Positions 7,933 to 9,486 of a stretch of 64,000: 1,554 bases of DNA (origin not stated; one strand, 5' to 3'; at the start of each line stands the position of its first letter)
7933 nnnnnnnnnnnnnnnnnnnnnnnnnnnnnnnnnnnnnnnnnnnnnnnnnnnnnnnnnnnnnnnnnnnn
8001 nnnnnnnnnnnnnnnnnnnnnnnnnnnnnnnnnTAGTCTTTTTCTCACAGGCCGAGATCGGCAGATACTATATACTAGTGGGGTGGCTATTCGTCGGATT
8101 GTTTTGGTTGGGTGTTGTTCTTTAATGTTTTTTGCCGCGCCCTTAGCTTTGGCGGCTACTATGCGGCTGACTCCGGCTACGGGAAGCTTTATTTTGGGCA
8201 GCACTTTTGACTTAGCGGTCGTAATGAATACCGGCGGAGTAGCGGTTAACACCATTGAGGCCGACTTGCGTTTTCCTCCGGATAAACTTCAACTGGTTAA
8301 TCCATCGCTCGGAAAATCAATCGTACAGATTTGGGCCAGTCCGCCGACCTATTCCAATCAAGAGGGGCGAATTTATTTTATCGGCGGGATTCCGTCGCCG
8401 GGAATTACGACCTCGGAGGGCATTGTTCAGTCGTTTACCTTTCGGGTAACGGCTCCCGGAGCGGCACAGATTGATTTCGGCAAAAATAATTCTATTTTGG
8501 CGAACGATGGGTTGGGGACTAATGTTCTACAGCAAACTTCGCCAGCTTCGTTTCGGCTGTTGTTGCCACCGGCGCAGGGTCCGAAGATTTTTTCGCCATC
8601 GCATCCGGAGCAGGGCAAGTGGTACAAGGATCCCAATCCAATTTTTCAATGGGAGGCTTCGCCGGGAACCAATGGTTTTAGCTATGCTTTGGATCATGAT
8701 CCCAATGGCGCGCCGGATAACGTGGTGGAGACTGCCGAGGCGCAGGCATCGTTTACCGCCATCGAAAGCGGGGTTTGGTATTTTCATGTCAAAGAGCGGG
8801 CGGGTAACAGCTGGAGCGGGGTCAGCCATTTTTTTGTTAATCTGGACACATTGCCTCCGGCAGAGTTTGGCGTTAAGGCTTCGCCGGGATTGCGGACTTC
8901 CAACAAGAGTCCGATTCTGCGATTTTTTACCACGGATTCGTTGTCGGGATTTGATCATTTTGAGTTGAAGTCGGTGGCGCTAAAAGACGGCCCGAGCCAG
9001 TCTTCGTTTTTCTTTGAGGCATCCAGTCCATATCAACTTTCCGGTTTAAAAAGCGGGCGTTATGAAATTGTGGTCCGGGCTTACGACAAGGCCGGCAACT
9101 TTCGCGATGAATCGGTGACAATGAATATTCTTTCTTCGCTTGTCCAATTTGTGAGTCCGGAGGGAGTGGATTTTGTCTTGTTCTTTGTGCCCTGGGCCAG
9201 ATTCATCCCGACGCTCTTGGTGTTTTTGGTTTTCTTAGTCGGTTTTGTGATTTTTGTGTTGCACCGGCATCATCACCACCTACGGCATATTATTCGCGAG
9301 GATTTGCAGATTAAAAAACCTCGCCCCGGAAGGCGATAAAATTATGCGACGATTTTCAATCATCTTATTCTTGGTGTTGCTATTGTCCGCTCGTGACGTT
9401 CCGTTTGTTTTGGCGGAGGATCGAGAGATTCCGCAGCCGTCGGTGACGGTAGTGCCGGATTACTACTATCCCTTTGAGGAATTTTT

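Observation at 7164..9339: Adjacent dockerin-like and cohesin-like proteins: possible minimal surface scaffold pair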

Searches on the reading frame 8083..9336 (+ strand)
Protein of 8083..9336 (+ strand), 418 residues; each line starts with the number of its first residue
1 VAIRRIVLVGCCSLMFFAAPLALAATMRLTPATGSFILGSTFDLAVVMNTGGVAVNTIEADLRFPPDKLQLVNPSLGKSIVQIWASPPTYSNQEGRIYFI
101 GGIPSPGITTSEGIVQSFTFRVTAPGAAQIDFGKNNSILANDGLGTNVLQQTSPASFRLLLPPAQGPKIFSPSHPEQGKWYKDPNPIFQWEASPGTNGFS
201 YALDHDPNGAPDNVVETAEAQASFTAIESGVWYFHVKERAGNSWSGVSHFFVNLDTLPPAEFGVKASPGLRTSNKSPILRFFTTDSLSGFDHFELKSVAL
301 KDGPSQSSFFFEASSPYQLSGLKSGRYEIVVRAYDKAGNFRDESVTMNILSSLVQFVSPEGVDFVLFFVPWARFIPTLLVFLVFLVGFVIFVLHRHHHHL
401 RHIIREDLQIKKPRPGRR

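Call 3: search_protein_families(library=pfam, proteins=[window:8083-9336:+], max_evalue=10)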
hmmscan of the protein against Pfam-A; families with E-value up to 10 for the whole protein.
window:8083-9336:+ (418 aa): 5 families
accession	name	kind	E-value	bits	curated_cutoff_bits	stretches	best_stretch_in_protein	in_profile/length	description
PF00963.24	Cohesin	-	0.00089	19.9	24.1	1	39-150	13-129/139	Cohesin domain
PF19077.6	Big_13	-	0.004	18.1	27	1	321-347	71-98/102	Bacterial Ig-like domain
PF24893.1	DUF7743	-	0.035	14.2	27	1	272-351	17-98/120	Domain of unknown function (DUF7743)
PF07495.19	Y_Y_Y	-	0.091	13.1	26.6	1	321-346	34-59/65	Y_Y_Y domain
PF24421.1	Ig_J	-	0.16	12.6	29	1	314-345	65-96/104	Tip attachment protein J, Ig-like domain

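Call 4: search_protein_families(library=ncbifam, proteins=[window:8083-9336:+], max_evalue=10)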
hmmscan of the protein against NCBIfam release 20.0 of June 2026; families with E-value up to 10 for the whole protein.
window:8083-9336:+ (418 aa): 2 families
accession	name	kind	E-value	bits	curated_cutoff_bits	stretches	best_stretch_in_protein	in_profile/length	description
NF047446.1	barrel_OmpL47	domain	0.036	14.5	40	1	314-343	34-61/68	OmpL47-type beta-barrel domain-containing protein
NF033707.1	T9SS_sortase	equivalog_domain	0.16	9.5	420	1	317-349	956-988/1095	type IX secretion system sortase PorU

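Call 12: find_homologous_proteins(query=window:8083-9336:+, max_evalue=0.001)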
Query window:8083-9336:+ (418 aa): 336 proteins with E <= 0.001 among 8000 candidates; the best 120 are listed.
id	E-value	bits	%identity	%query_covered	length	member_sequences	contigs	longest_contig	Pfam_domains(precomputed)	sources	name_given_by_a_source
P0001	4.8e-264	894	100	94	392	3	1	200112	-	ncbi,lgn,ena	-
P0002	6.7e-198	676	68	99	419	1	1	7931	-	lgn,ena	-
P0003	1.1e-194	665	70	94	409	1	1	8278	-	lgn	-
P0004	4.9e-194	663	68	99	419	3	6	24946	-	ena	-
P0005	3.6e-193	661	67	100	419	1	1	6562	-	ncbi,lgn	-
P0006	4.4e-193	660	69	96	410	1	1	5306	-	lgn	-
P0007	7.4e-192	656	66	99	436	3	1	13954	-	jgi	-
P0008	7.7e-191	653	64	100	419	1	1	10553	-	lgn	-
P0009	7.3e-190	650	67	96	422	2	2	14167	-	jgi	-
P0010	1.4e-189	649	65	99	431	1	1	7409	-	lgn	-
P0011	6.0e-188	643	65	99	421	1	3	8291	-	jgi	jgi:hypothetical protein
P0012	1.5e-187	642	67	97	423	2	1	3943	-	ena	-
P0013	1.8e-187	642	67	93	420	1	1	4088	-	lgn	-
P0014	1.3e-186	639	66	97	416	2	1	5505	-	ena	-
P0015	1.7e-186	639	72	90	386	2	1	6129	-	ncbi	ncbi:MAG: cohesin domain-containing protein, partial [Patescibacteria group bacterium]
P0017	1.0e-185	636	67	93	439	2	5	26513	PF00963.25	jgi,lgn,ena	-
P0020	1.0e-184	633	64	97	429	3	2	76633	PF07495.20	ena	-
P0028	5.4e-180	617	66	95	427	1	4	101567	PF00041.28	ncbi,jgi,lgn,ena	-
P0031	2.2e-178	612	66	94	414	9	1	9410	PF07495.20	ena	-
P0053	1.3e-144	501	52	97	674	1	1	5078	PF19077.7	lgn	-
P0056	5.9e-143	495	51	97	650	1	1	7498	PF00963.25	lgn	-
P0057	7.1e-143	495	52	94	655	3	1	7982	PF07495.20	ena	-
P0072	1.2e-133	464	49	96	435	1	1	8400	PF00963.25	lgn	-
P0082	1.3e-130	454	46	98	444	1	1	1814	PF07495.20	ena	-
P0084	5.4e-129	449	48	98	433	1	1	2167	PF07495.20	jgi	jgi:hypothetical protein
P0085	6.9e-129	449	49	93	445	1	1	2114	PF07495.20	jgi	jgi:hypothetical protein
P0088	1.8e-128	447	49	96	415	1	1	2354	PF07495.20,PF19077.7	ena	-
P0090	5.8e-128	446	49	97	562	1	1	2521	PF07495.20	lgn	-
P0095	6.3e-113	396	47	87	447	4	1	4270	PF00963.25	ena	-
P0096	3.5e-110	387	42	97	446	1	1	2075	PF00963.25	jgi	jgi:hypothetical protein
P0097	7.2e-109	383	46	88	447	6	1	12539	PF07495.20,PF00963.25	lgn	-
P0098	6.9e-108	380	42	94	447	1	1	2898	PF07495.20,PF00963.25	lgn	-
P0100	4.1e-106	374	46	81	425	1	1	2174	PF00963.25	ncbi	-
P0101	1.1e-105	372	48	78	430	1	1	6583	PF00963.25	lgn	-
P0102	1.6e-105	372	42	95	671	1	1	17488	PF00963.25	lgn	-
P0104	5.2e-104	367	40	98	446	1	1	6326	PF00963.25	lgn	-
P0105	6.0e-104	367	44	85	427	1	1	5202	PF07495.20,PF00963.25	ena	-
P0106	6.3e-103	363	43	87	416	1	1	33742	PF00963.25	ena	-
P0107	1.4e-102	362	41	96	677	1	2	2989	PF19077.7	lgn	-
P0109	1.1e-101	359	42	87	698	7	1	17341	PF00963.25,PF19077.7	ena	-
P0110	1.1e-101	359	43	88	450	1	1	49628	PF00963.25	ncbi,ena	-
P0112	5.0e-101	357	44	83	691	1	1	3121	PF00963.25,PF19077.7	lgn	-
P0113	1.1e-100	356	44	83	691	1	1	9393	PF00963.25,PF19077.7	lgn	-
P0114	4.2e-100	354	43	90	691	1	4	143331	PF00963.25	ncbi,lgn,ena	-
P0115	5.9e-100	353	40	99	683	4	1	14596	PF00963.25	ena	-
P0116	9.2e-100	353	41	92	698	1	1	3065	PF00963.25,PF19077.7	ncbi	-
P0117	1.6e-99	352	42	92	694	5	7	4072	PF00963.25,PF19077.7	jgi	-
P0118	3.1e-99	351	40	94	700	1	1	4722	PF19077.7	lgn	-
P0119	3.8e-99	351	43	88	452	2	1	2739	PF00963.25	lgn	-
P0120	5.4e-99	350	43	93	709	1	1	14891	PF00963.25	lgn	-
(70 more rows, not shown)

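Call 22: predict_structure(alignment_id=A1)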
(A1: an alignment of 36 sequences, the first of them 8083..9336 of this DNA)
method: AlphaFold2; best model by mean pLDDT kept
length: 418 residues; sequences in the alignment: 36
mean_pLDDT: 86.5   pTM: 0.54
mean pLDDT of the five models: 86.5, 86.0, 85.8, 85.2, 84.7
residues with pLDDT >= 90: 238; 70-90: 126; 50-70: 51; < 50: 3
segments of 3 or more residues with pLDDT < 50: none
pLDDT, mean of each block of 10 residues (from residue 1): 64 59 83 90 93 91 96 75 86 93 86 91 93 92 87 93 78 94 97 90 94 94 96 95 88 95 92 90 88 91 64 93 88 95 91 66 75 91 96 87 73 52
secondary structure, 60 per line:
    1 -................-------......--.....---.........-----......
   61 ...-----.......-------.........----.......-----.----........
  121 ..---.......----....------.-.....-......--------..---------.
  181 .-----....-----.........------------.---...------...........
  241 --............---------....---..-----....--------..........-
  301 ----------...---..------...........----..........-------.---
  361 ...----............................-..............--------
elements in order: H2-17 E25-30 E33-37 E41-49 E55-63 E69-75 E83-91 E96-102 E113-122 E126-132 E137-140 E149-153 E155-160 E187-190 E196-204 E221-223 E230-240 E243-254 E264-267 E278-281 E290-299 E311-313 E325-335 E340-349 E361-363 E368-370 H371-395 H397-410

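Call 26: fold_search(model_id=the predicted structure, library=pdb)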
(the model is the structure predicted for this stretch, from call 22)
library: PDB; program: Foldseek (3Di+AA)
matches with E <= 10: 1993; with E <= 0.001: 670
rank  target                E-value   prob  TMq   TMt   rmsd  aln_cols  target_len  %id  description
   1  3lso_A                5.6e-11  1.00  0.23  0.22  17.6       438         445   10  Crystal structure of Putative membrane anchored protein from Corynebacterium diphtheriae (released 2010-02-23)
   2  5e53_A                1.2e-09  1.00  0.23  0.31  14.3       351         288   14  Crystal structure of chicken CNTN1 FN1-FN3 domains (released 2016-08-31)
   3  8beg_B                1.7e-09  1.00  0.24  0.17  17.6       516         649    8  Structure of Ig-like domains from PrgB (released 2022-11-30)
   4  8beg_A                5.6e-09  1.00  0.24  0.16  17.8       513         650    8  Structure of Ig-like domains from PrgB (released 2022-11-30)
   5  4ums                  9.9e-09  1.00  0.29  0.72   3.0       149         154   18  The crystal structure of the seventh ScaB type I cohesin from Pseudobacteroides cellulosolvens (released 2015-05-06)
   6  6kgf_C                1.2e-08  1.00  0.28  0.75   2.7       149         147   13  Crystal structure of CaDoc0917(R16D)-CaCohA2 complex at pH 8.2 (released 2020-07-08)
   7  3l8q_C                1.4e-08  1.00  0.26  0.32  26.1       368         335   10  Structure analysis of the type II cohesin dyad from the adaptor ScaA scaffoldin of Acetivibrio cellulolyticus (released 2010-05-05)
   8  1qz1                  1.4e-08  1.00  0.30  0.39   9.4       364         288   12  Crystal Structure of the Ig 1-2-3 fragment of NCAM (released 2003-11-04)
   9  6kge_A                1.8e-08  1.00  0.28  0.77   2.7       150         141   13  Crystal structure of CaDoc0917(R16D)-CaCohA2 complex at pH 5.5 (released 2020-07-08)
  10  7z0l_A                2.2e-08  1.00  0.22  0.28  15.9       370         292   12  IL-27 signalling complex (released 2022-07-27)
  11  2yn5_B                2.7e-08  1.00  0.35  0.50  11.6       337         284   12  Structural insight into the giant calcium-binding adhesin SiiE: implications for the adhesion of Salmonella enterica t (released 2013-04-03)
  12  6kgd_A                2.8e-08  1.00  0.28  0.74   3.3       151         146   14  Crystal structure of CaDoc0917(R49D)-CaCohA2 complex at pH 8.0 (released 2020-07-08)
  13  2vn6_A                2.9e-08  1.00  0.28  0.72   2.5       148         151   16  The Clostridium cellulolyticum dockerin displays a dual binding mode for its cohesin partner (released 2008-05-13)
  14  7mrs_A                3.3e-08  1.00  0.23  0.29  12.4       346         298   16  Zebrafish CNTN4 APPb complex (released 2022-01-05)
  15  4dh2_C                3.4e-08  1.00  0.29  0.74   2.4       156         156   12  Crystal structure of Coh-OlpC(Cthe_0452)-Doc435(Cthe_0435) complex: A novel type I Cohesin-Dockerin complex from Clost (released 2012-11-28)
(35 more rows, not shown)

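Call 29: find_related_loci(query=A1, collection=genome_contigs, flank=10000)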
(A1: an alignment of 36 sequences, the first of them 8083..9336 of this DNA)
Query A1 (418 aa) in genome_contigs; peptide patterns used: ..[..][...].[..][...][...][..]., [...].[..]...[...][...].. (x = any residue, [..] = any of these).
166 stretches matched a pattern; 123 encode a relative of the query (tblastn E <= 1e-3); the best 80 are kept; 79 distinct loci.
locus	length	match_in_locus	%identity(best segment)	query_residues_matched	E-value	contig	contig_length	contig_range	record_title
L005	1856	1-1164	71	31-418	0e+0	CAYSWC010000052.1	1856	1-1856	MAG TPA_asm: uncultured Candidatus Saccharibacteria bacterium isolate SRP178908_co1_13 genome assembly, contig: NODE_766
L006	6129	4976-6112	72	4-381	0e+0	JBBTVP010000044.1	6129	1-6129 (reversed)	MAG: Patescibacteria group bacterium isolate H51-bin047_1 H51_bin047_1_000000000044, whole genome shotgun sequence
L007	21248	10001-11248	64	4-418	0e+0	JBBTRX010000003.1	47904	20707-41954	MAG: Patescibacteria group bacterium isolate H51-bin095_1 H51_bin095_1_000000000003, whole genome shotgun sequence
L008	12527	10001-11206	67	15-418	0e+0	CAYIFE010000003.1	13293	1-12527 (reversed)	MAG TPA_asm: uncultured Candidatus Saccharibacteria bacterium isolate ERP119705_co1_1103 genome assembly, contig: NODE_5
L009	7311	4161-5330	65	24-412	1e-179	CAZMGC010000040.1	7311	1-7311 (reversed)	MAG TPA_asm: uncultured Gammaproteobacteria bacterium isolate SRP278252_co2_146 genome assembly, contig: NODE_21750_leng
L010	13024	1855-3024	63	24-412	1e-174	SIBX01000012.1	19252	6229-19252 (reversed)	MAG: Candidatus Paceibacterota bacterium isolate Baikal-deep-G188 BACOMB-C13594, whole genome shotgun sequence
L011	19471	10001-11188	63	14-409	6e-173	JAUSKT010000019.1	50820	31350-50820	MAG: bacterium isolate E14_metabat.bin.74_sub E14_k141_1810796, whole genome shotgun sequence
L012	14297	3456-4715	61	1-418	3e-167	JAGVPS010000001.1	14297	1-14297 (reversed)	MAG: Candidatus Paceibacterota bacterium isolate DeMMO3_58 c_000000094448, whole genome shotgun sequence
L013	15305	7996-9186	57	25-415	2e-153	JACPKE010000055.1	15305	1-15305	MAG: Candidatus Brennerbacteria bacterium isolate NC_groundwater_486_Ag_S-0.1um_40_11 S35_SO-1_scaffold_461873, whole ge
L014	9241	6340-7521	55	16-409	5e-150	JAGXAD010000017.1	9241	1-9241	MAG: Patescibacteria group bacterium isolate REEB69 contig-150_10219, whole genome shotgun sequence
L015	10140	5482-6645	54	22-409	2e-149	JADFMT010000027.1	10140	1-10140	MAG: Patescibacteria group bacterium isolate B5T1B11 B5T1B11_NODE1216, whole genome shotgun sequence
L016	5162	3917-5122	53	8-409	3e-145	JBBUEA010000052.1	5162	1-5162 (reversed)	MAG: Patescibacteria group bacterium isolate H14-bin023_1 H14_bin023_1_000000000052, whole genome shotgun sequence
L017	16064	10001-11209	52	7-409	8e-141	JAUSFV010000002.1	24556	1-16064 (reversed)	MAG: bacterium isolate E14_maxbin.402 E14_k141_1623842, whole genome shotgun sequence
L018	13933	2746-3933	51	14-409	6e-139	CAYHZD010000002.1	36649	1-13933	MAG TPA_asm: uncultured Candidatus Saccharibacteria bacterium isolate ERP119705_co17_17 genome assembly, contig: NODE_11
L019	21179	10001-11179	52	17-409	1e-140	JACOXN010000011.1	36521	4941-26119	MAG: Candidatus Giovannonibacteria bacterium isolate NC_groundwater_154_Ag_S-0.1um_46_13 S4_GD2017_2_S1_scaffold_666, wh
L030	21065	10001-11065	46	1-350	5e-107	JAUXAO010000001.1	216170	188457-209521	MAG: bacterium isolate CSMAG_2764 CSMAG_2764_k141_549021_length_216170_cov_39.9037, whole genome shotgun sequence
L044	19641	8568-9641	45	22-382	1e-104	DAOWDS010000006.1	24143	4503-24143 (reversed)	MAG TPA_asm: Candidatus Moraniibacteriota bacterium isolate CSMAG_1919 CSMAG_1919_k141_2860156_length_24143_cov_9.9923,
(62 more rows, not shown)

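Call 45: search_protein_families(library=ncbifam, proteins=[L030:3475-4611:+, L030:4835-5464:+, L030:5533-6450:+, L030:6526-7488:+, L030:7521-8705:+, L030:8725-9963:+, L030:9968-11416:+, L030:11556-12992:+, L030:3-3434:+], max_evalue=0.01)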
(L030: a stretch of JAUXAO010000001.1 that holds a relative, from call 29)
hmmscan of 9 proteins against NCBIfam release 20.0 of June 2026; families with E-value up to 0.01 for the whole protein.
L030:3475-4611:+ (379 aa): 0 families

L030:4835-5464:+ (210 aa): 1 family
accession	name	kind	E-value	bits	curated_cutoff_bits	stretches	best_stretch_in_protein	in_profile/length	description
NF058581.1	CPR_Pam_pilin_C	domain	0.00091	19.3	55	1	83-208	17-146/148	Pam pilus system pilin subunit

L030:5533-6450:+ (306 aa): 0 families

L030:6526-7488:+ (321 aa): 0 families

L030:7521-8705:+ (395 aa): 0 families

L030:8725-9963:+ (413 aa): 1 family
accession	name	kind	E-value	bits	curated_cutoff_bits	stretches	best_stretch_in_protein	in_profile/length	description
NF047446.1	barrel_OmpL47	domain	3.2e-06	27.5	40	1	276-344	5-62/68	OmpL47-type beta-barrel domain-containing protein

L030:9968-11416:+ (483 aa): 1 family
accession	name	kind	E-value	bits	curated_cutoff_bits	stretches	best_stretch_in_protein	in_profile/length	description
NF047368.1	collar_FlbB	equivalog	0.00059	19.7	110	1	384-480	4-103/193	periplasmic-type flagellar collar protein FlbB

L030:11556-12992:+ (479 aa): 4 families
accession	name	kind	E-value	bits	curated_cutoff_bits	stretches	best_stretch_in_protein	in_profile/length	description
NF047446.1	barrel_OmpL47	domain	1.9e-07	31.4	40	1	208-266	9-61/68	OmpL47-type beta-barrel domain-containing protein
NF033510.3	Ca_tandemer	repeat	0.0017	18.7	50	0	291-355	30-94/96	Ca2+-stabilized repeat-containing adhesin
NF046000.1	MAG1210_fam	subfamily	0.0041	15.8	275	1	386-452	98-164/550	MAG1210 family protein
NF047441.1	Lepto_OmpL47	equivalog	0.0093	15.6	250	0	207-285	78-150/336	multi-beta-barrel domain surface protein OmpL47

L030:3-3434:+ (1144 aa): 1 family
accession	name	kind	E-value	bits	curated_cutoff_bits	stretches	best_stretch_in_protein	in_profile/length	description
TIGR02145.1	Fib_succ_major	domain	2.6e-29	103.2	41.65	1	191-399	8-176/176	FISUMP domain-containing protein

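Call 46: search_protein_families(library=pfam, proteins=[L030:3475-4611:+, L030:4835-5464:+, L030:5533-6450:+, L030:6526-7488:+, L030:7521-8705:+, L030:8725-9963:+, L030:9968-11416:+, L030:11556-12992:+, L030:3-3434:+], max_evalue=0.01)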
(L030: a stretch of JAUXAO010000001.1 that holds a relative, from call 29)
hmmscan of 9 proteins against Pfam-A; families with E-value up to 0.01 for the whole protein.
L030:3475-4611:+ (379 aa): 2 families
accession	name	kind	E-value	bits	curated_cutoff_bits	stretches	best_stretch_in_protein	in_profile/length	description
PF06030.18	WxLIP_PGBD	-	0.00019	21.9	27.3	1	51-143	19-114/121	WxL Interacting Protein, peptidoglycan binding domain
PF06280.18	fn3_5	-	0.0011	20.1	27.6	1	59-139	8-86/112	Fn3-like domain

L030:4835-5464:+ (210 aa): 0 families

L030:5533-6450:+ (306 aa): 4 families
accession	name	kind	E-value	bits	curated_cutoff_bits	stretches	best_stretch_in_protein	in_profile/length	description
PF06030.18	WxLIP_PGBD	-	9e-05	22.9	27.3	1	33-126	19-115/121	WxL Interacting Protein, peptidoglycan binding domain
PF01654.22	Cyt_bd_oxida_I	-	0.00032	19.8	26.2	1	229-292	277-340/418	Cytochrome bd terminal oxidase subunit I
PF06280.18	fn3_5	-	0.0031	18.6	27.6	0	87-121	55-86/112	Fn3-like domain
PF11797.14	WxLIP_HBD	-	0.006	17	28.9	1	203-248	66-112/138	WxL Interacting Protein, host binding domain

L030:6526-7488:+ (321 aa): 2 families
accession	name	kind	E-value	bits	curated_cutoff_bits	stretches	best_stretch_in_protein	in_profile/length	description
PF00404.24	Dockerin_1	-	2.5e-06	28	22.9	1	270-315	3-52/57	Dockerin type I domain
PF17936.7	Big_6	-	0.0091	16.7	27.6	0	92-154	18-81/83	Bacterial Ig domain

L030:7521-8705:+ (395 aa): 0 families

L030:8725-9963:+ (413 aa): 1 family
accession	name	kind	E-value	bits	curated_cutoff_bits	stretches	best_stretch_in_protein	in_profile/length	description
PF00963.24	Cohesin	-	0.00018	22.2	24.1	1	39-146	12-125/139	Cohesin domain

L030:9968-11416:+ (483 aa): 3 families
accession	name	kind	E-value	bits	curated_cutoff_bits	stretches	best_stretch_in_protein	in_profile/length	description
PF00963.24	Cohesin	-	1.3e-08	35.6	24.1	1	51-161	11-126/139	Cohesin domain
PF07495.19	Y_Y_Y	-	0.00025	21.3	26.6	0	231-258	25-53/65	Y_Y_Y domain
PF19077.6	Big_13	-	0.0068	17.3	27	0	336-364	70-99/102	Bacterial Ig-like domain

L030:11556-12992:+ (479 aa): 2 families
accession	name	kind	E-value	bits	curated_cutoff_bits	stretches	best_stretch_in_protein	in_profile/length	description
PF19077.6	Big_13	-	1.2e-07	32.6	27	1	298-366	35-99/102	Bacterial Ig-like domain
PF00963.24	Cohesin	-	7.3e-07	29.9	24.1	1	53-153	12-121/139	Cohesin domain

L030:3-3434:+ (1144 aa): 1 family
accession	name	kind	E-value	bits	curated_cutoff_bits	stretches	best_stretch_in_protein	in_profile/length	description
PF09603.15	Fib_succ_major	-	1.3e-32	114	33.9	1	197-397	1-186/187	Fibrobacter succinogenes major domain (Fib_succ_major)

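Call 63: search_solved_structures(query=A1, max_evalue=1, show_alignments=1)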
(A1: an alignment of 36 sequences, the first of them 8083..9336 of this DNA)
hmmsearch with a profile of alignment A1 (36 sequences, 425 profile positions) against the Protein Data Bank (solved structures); distinct sequences matched with E-value up to 1: 4.
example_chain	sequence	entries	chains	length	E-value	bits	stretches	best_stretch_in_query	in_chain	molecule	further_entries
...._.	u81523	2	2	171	0.065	15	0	47-85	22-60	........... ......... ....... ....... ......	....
7urp_A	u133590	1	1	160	0.35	12.6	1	33-76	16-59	Ribonucleases G and E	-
6l5k_B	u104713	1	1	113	0.77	11.5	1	83-109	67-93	Auxin-responsive protein IAA17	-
2muk_X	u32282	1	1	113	0.81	11.4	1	83-109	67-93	Auxin-responsive protein IAA17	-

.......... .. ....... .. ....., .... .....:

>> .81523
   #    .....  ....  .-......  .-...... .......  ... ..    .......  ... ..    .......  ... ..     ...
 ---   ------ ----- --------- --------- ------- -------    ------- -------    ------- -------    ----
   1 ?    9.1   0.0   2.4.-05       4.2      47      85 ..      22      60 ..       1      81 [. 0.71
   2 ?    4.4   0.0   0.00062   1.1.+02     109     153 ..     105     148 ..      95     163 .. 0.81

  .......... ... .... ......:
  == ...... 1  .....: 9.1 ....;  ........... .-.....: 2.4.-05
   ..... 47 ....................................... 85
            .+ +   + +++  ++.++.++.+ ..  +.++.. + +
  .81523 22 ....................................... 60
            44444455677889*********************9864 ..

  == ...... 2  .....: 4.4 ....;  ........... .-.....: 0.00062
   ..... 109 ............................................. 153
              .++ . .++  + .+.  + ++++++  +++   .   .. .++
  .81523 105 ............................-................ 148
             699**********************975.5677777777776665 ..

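Call 64: list_cluster_members(proteins=[P0001, P0121])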
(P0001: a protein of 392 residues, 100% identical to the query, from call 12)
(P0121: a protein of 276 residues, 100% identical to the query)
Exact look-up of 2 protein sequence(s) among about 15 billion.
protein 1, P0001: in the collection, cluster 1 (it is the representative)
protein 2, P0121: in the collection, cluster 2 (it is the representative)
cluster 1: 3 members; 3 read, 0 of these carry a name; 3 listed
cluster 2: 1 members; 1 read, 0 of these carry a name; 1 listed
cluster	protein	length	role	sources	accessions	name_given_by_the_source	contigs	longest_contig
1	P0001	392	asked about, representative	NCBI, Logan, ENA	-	-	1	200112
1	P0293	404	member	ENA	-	-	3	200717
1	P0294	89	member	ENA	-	-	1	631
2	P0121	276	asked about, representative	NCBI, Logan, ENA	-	-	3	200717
